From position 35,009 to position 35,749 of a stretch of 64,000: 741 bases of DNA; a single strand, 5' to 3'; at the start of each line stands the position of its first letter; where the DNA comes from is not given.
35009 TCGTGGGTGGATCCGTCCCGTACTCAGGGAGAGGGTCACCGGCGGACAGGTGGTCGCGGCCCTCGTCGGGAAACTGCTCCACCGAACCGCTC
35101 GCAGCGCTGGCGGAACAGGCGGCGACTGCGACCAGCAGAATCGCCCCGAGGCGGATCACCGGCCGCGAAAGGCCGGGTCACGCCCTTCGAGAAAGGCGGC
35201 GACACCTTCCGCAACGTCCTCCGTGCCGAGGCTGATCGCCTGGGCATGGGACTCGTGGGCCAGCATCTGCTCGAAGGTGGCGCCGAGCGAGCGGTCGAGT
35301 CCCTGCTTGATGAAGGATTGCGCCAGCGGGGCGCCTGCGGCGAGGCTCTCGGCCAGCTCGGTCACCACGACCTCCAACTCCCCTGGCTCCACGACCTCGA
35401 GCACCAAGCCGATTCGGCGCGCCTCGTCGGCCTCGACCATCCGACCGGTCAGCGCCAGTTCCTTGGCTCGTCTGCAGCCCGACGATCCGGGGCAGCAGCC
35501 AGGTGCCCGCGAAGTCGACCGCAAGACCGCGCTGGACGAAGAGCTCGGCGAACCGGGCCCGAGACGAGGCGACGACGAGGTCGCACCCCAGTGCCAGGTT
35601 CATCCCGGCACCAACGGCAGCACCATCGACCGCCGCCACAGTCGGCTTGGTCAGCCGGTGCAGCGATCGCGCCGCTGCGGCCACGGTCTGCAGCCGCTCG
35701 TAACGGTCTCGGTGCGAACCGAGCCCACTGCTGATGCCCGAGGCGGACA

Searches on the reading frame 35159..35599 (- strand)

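Call 28: search_protein_families(library=pfam, max_evalue=0.001, proteins=[window:35159-35599:-])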
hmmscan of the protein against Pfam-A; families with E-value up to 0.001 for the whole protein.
window:35159-35599:- (147 aa): 1 family
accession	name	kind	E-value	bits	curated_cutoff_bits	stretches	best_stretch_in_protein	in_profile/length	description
PF00378.25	ECH_1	-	2.4e-13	50.4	27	1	41-146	145-250/251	Enoyl-CoA hydratase/isomerase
